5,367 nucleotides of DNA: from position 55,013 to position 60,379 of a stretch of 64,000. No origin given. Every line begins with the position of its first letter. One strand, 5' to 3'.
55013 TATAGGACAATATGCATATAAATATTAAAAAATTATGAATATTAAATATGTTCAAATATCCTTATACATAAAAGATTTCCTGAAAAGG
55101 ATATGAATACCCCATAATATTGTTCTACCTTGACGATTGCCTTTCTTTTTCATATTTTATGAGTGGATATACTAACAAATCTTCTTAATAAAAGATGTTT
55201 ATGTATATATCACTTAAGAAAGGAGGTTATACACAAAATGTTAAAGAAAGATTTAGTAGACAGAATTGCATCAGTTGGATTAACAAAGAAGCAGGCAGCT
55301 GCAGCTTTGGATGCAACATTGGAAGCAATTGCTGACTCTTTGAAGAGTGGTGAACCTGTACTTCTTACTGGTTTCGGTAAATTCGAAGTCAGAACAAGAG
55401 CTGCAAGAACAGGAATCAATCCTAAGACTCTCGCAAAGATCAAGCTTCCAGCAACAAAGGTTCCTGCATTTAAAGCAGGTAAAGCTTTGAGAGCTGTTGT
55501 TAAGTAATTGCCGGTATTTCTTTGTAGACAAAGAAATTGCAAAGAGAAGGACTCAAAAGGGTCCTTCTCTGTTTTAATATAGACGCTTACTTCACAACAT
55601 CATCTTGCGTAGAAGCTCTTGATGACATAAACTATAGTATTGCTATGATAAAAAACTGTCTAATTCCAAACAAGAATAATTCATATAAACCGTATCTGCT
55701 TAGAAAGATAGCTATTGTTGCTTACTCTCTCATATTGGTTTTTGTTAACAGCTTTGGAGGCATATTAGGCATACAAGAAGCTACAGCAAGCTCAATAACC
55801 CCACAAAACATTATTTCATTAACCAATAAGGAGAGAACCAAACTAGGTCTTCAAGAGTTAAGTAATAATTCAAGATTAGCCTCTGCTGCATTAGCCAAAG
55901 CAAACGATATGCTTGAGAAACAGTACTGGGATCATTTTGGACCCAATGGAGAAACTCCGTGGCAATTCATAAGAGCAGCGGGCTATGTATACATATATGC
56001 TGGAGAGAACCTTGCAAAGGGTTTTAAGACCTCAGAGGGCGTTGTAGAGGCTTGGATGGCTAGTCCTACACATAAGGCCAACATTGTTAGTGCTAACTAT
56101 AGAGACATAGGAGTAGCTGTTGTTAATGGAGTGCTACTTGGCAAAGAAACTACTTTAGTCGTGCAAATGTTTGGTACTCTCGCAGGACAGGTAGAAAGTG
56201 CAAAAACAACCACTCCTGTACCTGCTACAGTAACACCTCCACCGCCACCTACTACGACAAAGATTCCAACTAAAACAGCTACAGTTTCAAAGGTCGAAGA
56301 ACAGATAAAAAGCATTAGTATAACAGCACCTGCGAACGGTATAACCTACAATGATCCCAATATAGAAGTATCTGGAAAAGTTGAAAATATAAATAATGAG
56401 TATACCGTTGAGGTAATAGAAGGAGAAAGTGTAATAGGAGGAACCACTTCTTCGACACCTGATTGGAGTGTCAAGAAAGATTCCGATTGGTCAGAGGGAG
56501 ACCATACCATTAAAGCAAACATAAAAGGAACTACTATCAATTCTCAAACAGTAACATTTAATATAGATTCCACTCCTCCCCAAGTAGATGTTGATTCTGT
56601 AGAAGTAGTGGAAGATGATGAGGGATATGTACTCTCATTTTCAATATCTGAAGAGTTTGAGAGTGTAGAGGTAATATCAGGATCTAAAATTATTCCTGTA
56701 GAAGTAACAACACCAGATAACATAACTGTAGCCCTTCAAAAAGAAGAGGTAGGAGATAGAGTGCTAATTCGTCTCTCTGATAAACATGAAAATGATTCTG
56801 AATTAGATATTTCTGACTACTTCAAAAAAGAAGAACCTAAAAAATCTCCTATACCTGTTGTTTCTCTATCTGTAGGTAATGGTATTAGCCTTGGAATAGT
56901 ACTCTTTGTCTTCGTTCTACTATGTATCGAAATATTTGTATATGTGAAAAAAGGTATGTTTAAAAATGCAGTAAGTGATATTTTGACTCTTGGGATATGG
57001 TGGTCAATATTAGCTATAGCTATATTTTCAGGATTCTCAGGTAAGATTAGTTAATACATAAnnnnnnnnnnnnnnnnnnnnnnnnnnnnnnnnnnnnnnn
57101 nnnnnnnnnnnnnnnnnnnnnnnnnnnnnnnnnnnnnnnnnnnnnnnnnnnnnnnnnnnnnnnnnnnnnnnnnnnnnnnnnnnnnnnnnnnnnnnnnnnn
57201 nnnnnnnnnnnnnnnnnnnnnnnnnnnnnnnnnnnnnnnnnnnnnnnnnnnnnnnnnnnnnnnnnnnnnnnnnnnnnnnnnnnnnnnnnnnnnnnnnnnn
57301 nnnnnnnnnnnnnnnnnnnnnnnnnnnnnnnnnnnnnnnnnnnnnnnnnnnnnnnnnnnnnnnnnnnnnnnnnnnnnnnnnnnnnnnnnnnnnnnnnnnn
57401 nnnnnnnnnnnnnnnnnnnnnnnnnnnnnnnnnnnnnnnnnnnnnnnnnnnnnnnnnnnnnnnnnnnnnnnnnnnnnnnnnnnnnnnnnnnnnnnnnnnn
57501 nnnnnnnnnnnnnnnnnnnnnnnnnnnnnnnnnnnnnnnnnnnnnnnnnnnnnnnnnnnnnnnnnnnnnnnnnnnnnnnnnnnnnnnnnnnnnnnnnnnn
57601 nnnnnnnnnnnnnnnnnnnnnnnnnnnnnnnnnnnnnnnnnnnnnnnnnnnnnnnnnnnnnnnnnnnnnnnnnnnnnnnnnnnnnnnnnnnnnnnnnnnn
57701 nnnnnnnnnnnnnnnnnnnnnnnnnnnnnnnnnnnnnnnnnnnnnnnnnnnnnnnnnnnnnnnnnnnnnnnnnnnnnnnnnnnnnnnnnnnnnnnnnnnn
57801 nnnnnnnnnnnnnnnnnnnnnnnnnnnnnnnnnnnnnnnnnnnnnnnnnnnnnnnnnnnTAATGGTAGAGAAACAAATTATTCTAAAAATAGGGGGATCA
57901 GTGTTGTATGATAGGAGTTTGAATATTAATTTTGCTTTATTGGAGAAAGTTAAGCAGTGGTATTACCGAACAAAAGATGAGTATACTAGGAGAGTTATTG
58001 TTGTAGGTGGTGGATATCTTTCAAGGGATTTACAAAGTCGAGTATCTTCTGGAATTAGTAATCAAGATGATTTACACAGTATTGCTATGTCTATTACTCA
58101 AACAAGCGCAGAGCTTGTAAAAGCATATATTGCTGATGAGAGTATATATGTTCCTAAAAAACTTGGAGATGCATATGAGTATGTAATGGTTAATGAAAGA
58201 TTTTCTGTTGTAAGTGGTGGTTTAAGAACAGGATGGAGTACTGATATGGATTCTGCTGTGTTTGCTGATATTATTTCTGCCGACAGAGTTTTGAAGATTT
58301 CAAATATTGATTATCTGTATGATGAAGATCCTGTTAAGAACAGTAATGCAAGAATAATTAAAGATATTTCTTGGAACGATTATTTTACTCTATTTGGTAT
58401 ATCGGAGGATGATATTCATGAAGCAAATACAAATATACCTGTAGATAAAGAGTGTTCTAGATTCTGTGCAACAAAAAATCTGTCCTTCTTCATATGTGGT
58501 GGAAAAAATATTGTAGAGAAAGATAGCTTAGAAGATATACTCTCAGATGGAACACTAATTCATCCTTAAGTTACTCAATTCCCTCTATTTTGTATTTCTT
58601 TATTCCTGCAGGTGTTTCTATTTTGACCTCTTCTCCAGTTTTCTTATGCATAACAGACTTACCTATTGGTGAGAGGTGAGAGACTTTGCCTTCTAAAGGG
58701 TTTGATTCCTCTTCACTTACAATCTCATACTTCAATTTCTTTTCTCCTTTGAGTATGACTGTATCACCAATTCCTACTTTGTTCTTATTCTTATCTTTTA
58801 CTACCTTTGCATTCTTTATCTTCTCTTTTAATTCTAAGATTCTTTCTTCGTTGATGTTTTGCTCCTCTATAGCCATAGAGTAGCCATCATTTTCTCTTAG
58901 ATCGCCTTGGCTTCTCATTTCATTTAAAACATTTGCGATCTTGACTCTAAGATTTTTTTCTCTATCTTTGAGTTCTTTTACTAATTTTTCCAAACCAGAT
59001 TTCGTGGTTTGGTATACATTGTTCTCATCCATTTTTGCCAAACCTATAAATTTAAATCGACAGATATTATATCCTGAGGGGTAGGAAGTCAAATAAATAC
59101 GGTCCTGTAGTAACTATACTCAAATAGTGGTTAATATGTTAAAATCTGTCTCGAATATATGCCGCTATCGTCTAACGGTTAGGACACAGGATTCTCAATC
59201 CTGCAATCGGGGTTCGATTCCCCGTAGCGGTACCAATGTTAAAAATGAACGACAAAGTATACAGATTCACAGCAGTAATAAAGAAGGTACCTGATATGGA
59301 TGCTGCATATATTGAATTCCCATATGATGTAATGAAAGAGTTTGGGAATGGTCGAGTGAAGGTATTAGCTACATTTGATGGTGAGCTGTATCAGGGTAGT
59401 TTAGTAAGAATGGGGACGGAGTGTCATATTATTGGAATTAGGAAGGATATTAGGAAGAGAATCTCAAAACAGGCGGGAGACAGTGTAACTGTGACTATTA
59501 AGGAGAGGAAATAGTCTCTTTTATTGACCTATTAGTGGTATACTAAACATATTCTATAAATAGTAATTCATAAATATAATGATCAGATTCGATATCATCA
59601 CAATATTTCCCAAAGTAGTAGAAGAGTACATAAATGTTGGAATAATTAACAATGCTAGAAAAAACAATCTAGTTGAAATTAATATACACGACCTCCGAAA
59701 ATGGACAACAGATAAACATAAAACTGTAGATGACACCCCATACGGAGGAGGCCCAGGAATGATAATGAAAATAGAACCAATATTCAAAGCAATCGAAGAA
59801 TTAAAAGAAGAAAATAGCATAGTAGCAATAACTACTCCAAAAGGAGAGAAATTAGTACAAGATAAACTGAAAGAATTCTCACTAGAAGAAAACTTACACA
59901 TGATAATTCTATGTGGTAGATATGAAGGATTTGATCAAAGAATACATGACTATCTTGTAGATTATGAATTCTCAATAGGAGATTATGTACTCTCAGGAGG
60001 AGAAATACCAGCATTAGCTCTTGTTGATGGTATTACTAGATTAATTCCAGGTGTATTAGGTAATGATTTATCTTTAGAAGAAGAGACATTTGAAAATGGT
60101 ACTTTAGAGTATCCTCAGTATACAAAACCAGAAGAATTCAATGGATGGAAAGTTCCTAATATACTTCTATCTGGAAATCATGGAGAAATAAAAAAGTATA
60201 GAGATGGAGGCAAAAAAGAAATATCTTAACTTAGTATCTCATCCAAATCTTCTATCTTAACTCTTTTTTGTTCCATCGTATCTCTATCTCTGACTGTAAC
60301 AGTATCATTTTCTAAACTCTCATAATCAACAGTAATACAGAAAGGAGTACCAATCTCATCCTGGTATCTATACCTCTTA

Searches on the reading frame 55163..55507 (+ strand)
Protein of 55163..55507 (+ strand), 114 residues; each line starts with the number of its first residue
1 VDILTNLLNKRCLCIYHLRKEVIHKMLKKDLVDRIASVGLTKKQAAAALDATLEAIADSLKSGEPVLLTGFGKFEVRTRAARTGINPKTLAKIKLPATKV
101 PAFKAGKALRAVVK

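Call 64: search_protein_families(library=pfam, proteins=[window:55163-55507:+], max_evalue=0.001)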
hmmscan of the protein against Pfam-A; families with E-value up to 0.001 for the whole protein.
window:55163-55507:+ (114 aa): 3 families
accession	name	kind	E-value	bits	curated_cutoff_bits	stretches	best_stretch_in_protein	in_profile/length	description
PF00216.26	Bac_DNA_binding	-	4.8e-30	104.1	22.4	1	26-113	1-89/90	Bacterial DNA-binding protein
PF18291.6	HU-HIG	-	6e-06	26.8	26.2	1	24-111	30-116/125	HU domain fused to wHTH, Ig, or Glycine-rich motif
PF18289.6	HU-CCDC81_euk_2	-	0.00098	19.5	26.1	0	39-87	15-65/75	CCDC81 eukaryotic HU domain 2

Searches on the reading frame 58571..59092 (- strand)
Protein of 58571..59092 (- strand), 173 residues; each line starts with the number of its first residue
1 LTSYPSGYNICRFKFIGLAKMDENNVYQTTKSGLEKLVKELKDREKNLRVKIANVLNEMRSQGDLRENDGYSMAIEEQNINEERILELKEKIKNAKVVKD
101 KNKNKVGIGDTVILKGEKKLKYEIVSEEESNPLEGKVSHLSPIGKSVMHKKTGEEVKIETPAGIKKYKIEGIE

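Call 56: search_protein_families(library=pfam, proteins=[window:58571-59092:-], max_evalue=0.001)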
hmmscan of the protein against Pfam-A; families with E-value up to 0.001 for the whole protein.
window:58571-59092:- (173 aa): 2 families
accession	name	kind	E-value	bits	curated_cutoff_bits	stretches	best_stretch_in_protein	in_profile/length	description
PF01272.25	GreA_GreB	-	9.5e-19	67.6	26.9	1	102-173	2-76/77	Transcription elongation factor, GreA/GreB, C-term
PF03449.20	GreA_GreB_N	-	5.7e-18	65.3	24.5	1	29-97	3-71/71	Transcription elongation factor, N-terminal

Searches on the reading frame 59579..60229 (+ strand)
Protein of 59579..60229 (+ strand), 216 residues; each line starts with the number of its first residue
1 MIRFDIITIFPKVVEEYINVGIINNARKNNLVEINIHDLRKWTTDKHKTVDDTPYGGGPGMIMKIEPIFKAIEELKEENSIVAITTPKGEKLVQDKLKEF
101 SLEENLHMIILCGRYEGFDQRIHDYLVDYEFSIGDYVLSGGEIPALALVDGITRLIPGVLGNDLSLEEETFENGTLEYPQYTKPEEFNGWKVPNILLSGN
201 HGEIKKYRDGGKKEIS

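Call 34: search_protein_families(library=pfam, proteins=[window:59579-60229:+], max_evalue=0.001)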
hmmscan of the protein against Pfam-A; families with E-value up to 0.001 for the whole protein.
window:59579-60229:+ (216 aa): 2 families
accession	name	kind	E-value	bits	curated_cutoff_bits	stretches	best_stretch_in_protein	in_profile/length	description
PF01746.26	tRNA_m1G_MT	-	6.6e-58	196.1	27.3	1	25-208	3-182/195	tRNA (Guanine-1)-methyltransferase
PF13419.12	HAD_2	-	0.00044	20.8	23.8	1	35-110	61-126/178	Haloacid dehalogenase-like hydrolase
